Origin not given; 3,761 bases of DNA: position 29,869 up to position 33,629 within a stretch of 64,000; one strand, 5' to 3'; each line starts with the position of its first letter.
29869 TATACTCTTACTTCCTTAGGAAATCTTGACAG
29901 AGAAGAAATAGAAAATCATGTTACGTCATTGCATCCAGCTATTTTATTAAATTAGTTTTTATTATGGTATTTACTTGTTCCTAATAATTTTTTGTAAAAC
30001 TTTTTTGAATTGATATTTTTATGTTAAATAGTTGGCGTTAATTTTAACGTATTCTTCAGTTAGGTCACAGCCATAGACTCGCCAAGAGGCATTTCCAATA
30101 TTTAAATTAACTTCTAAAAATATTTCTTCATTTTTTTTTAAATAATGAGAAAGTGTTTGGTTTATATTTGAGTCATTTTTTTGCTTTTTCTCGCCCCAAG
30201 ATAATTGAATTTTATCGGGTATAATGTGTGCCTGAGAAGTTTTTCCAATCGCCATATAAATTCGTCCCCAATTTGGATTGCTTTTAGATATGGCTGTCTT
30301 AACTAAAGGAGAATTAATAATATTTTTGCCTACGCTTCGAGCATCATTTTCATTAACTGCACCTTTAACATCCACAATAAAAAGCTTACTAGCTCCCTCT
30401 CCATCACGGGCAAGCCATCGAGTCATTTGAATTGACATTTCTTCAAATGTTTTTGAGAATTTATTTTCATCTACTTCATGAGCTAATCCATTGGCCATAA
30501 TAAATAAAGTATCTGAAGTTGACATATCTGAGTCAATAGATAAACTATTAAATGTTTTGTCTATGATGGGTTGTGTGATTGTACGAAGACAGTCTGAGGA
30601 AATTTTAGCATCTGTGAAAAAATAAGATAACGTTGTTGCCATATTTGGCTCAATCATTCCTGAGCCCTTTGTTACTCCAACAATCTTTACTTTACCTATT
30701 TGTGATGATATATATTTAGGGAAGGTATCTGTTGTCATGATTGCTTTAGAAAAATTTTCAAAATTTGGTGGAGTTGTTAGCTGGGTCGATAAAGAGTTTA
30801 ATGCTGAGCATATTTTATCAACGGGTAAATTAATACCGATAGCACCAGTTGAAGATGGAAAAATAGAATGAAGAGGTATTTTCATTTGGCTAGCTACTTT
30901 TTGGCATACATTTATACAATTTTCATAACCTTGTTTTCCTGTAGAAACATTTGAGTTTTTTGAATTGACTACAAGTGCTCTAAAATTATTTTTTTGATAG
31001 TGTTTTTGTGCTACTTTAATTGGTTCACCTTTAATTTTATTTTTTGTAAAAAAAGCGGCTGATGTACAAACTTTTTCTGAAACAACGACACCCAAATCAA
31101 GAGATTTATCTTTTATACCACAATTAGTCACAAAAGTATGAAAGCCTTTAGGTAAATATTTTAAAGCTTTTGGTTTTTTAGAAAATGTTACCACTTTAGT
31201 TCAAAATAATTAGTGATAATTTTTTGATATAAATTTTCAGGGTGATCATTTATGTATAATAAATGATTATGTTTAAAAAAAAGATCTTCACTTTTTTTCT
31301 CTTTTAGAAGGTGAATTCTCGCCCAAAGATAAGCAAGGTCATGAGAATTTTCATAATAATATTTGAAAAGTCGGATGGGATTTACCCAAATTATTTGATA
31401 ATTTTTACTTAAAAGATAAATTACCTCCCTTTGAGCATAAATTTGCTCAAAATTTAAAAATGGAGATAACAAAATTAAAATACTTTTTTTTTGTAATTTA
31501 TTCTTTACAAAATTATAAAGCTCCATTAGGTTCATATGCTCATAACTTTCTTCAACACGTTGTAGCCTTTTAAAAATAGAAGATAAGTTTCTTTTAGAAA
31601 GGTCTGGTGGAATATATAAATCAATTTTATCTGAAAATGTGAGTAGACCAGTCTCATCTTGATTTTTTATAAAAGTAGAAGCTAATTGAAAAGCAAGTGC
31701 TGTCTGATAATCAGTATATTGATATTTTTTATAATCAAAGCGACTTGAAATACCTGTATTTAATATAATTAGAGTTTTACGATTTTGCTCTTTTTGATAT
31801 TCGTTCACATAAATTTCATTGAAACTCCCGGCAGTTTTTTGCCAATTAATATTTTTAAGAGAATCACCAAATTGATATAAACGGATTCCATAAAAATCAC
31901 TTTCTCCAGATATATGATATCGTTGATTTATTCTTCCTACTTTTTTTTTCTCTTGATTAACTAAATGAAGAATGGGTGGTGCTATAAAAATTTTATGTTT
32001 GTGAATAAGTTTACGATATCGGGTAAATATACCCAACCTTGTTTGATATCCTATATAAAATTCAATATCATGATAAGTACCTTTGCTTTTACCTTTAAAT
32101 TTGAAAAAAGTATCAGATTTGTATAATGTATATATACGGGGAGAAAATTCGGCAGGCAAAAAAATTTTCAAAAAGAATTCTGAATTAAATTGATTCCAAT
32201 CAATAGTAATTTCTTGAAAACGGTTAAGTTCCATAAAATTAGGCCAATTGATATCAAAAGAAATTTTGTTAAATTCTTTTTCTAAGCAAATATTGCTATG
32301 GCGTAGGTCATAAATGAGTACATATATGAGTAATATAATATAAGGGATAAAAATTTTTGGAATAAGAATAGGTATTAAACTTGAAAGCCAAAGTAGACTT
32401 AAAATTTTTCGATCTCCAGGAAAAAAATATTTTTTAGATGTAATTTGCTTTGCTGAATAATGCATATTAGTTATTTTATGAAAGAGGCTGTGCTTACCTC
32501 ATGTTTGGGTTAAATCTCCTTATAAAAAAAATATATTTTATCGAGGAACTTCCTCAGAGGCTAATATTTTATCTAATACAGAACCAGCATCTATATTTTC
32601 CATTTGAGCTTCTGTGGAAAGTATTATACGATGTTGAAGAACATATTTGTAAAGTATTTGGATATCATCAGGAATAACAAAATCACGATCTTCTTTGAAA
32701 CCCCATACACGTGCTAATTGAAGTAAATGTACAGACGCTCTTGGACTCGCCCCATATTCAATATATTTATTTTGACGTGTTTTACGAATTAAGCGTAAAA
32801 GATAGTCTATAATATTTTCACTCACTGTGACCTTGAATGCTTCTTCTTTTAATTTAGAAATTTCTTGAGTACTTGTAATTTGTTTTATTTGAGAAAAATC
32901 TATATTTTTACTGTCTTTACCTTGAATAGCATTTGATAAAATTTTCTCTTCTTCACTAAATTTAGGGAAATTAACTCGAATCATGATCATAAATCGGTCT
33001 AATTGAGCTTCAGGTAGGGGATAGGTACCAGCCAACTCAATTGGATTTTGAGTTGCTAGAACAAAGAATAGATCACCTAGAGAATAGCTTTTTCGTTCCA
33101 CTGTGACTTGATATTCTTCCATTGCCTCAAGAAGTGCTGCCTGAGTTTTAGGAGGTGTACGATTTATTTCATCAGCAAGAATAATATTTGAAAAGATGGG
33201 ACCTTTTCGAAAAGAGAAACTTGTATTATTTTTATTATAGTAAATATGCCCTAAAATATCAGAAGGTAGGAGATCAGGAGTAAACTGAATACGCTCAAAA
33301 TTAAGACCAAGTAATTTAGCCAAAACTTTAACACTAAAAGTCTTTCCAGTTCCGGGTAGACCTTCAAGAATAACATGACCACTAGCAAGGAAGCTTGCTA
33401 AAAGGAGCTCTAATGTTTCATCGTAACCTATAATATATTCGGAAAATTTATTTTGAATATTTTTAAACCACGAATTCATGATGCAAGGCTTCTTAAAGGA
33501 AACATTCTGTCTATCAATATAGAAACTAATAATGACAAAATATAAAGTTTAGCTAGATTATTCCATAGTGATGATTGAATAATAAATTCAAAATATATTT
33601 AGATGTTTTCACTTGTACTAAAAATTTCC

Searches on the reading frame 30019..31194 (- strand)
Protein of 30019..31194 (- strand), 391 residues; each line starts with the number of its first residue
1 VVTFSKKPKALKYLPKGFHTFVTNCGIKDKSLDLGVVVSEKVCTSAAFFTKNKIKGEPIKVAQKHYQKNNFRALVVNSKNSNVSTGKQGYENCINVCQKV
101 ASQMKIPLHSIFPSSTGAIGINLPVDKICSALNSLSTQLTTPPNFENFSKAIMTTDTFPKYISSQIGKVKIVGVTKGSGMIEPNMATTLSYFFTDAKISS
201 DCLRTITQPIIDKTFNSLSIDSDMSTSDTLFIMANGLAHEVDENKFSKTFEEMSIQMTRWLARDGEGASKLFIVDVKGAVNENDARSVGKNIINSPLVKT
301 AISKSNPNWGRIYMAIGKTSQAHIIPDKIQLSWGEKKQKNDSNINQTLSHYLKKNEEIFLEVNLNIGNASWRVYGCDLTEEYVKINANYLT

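Call 3: search_protein_families(library=pfam, proteins=[window:30019-31194:-], max_evalue=1)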
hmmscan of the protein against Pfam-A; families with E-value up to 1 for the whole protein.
window:30019-31194:- (391 aa): 4 families
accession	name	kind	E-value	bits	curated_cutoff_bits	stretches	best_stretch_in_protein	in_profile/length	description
PF01960.23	ArgJ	-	1.9e-122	409.1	32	1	22-391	4-377/377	ArgJ family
PF13158.11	DUF3993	-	0.015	15.9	22.4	1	333-383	44-94/118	Protein of unknown function (DUF3993)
PF16532.11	Phage_tail_NK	-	0.038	14.1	27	1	167-238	92-163/175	Sf6-type phage tail needle knob or tip of some Caudovirales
PF07013.16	DUF1314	-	0.12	12.7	25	0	223-278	14-71/197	Protein of unknown function (DUF1314)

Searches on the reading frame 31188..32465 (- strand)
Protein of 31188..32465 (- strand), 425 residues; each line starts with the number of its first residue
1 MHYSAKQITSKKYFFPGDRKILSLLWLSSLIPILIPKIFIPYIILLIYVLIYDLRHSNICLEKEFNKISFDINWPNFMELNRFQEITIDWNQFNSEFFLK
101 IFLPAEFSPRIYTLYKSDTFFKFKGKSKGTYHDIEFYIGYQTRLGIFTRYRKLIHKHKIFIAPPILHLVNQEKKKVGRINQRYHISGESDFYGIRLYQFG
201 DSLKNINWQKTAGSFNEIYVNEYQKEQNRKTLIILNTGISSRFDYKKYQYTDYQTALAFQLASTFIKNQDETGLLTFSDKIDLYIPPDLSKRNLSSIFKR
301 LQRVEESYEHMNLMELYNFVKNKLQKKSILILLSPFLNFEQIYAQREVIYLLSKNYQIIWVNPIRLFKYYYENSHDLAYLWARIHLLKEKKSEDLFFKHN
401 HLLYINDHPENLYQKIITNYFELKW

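Call 3: search_protein_families(library=pfam, proteins=[window:31188-32465:-], max_evalue=1)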
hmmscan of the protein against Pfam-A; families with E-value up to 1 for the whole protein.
window:31188-32465:- (425 aa): 2 families
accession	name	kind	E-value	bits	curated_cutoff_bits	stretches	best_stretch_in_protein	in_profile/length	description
PF01882.25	DUF58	-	8.3e-21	74.6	23.4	1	194-339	2-146/216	Protein of unknown function DUF58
PF13519.12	VWA_2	-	0.00023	22.2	27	1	233-332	3-102/107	von Willebrand factor type A domain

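Call 4: search_protein_families(library=ncbifam, proteins=[window:31188-32465:-], max_evalue=1)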
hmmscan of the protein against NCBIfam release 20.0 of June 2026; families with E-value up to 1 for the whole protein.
window:31188-32465:- (425 aa): 0 families

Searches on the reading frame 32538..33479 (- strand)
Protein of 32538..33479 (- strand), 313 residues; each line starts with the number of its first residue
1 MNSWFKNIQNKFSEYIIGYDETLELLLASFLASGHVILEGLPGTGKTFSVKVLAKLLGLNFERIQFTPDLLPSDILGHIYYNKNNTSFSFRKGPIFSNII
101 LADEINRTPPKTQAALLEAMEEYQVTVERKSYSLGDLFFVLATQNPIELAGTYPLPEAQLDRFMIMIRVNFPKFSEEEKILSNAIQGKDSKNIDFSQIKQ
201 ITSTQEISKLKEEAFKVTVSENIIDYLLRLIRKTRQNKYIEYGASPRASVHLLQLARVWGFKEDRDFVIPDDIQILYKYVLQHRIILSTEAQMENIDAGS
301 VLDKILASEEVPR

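Call 3: search_protein_families(library=pfam, proteins=[window:32538-33479:-], max_evalue=1)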
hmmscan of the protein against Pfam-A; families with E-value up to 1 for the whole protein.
window:32538-33479:- (313 aa): 15 families
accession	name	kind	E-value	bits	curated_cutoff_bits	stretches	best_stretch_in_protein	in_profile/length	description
PF07726.17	AAA_3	-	6.9e-63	210.8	27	1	35-165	1-131/131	ATPase family associated with various cellular activities (AAA)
PF17863.7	AAA_lid_2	-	3.6e-19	68.7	22.7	1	232-305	1-74/74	AAA lid domain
PF07728.20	AAA_5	-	7.2e-15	55.6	22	1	35-163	1-139/139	AAA domain (dynein-related subfamily)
PF00004.35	AAA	-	8.9e-09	36.3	21.2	1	36-149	1-114/131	ATPase family associated with various cellular activities (AAA)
PF20030.5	bpMoxR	-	3.7e-08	33.1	27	1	7-208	5-201/205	MoxR domain in the MoxR-vWA-beta-propeller ternary systems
PF05496.18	RuvB_N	-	6.2e-05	23.2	27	1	33-127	33-115/159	Holliday junction DNA helicase RuvB P-loop domain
PF13604.12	AAA_30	-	0.0023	18.1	27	1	28-57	11-42/191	AAA domain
PF01078.27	Mg_chelatase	-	0.0031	17.4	20.3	1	32-57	21-46/207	Magnesium chelatase, subunit ChlI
PF00493.29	MCM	-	0.0062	16.1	23.3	1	99-147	124-174/224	MCM P-loop domain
PF00158.32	Sigma54_activat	-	0.014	15.5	20.2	1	35-126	24-123/168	Sigma-54 interaction domain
PF13401.12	AAA_22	-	0.022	15.5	27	1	34-84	6-59/130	AAA domain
PF13245.12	AAA_19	-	0.069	13.8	25.1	1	30-57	8-35/134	AAA domain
PF13238.12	AAA_18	-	0.095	13.6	29.4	1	36-64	1-31/128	AAA domain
PF13191.12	AAA_16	-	0.11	13.5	32.6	1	32-58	21-49/167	AAA ATPase domain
PF12774.13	AAA_6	-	0.11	11.9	25.2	0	38-60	37-59/327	Hydrolytic ATP binding site of dynein motor region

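Call 4: search_protein_families(library=ncbifam, proteins=[window:32538-33479:-], max_evalue=1)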
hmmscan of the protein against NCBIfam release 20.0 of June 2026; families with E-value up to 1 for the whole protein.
window:32538-33479:- (313 aa): 18 families
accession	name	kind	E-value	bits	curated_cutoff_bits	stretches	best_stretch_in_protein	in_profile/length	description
TIGR02031.1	BchD-ChlD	equivalog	2.6e-11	43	499.55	1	98-293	93-279/608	magnesium chelatase ATPase subunit D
TIGR02640.1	gas_vesic_GvpN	equivalog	4.8e-07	29.5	266.8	1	101-190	110-203/262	gas vesicle protein GvpN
TIGR02442.1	Cob-chelat-sub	hypoth_equivalog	6.3e-07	28.2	779.45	1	98-291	129-316/641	putative cobaltochelatase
NF047784.1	MadB_ATPase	equivalog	2e-06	27.2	475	2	99-184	141-221/298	MadB family AAA-type ATPase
TIGR00635.1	ruvB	equivalog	3.1e-05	23.2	299.05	1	34-127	31-112/305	Holliday junction branch migration DNA helicase RuvB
NF042959.1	IteA_antiphage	equivalog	4.2e-05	22.9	510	1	6-61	98-153/367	anti-phage ATPase IteA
NF000868.0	PRK00080.1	equivalog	4.4e-05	22.5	282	1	34-127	52-133/330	Holliday junction branch migration DNA helicase RuvB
TIGR00764.1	lon_rel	equivalog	0.00022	19.9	516.6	1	13-58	17-62/608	ATP-dependent protease LonB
TIGR02902.1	spore_lonB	equivalog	0.001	17.8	723.3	1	11-52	63-105/531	ATP-dependent protease LonB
NF001679.0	PRK00440.1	equivalog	0.0036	16.4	303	1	16-126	20-133/322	replication factor C small subunit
TIGR01448.2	helicase_RecD2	equivalog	0.0036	15.5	500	1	16-60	314-358/713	SF1B family DNA helicase RecD2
NF009067.0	PRK12402.1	equivalog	0.012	14.6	317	1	4-55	5-58/340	replication factor C small subunit 2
TIGR02881.1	spore_V_K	equivalog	0.013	14.5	422.95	1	32-57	41-66/261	stage V sporulation protein K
TIGR03922.1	T7SS_EccA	equivalog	0.032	12.8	466.65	1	33-57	312-336/557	type VII secretion AAA-ATPase EccA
NF046006.1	MAG6450_fam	subfamily_domain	0.034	14.7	40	1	184-269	4-92/103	MAG6450 family protein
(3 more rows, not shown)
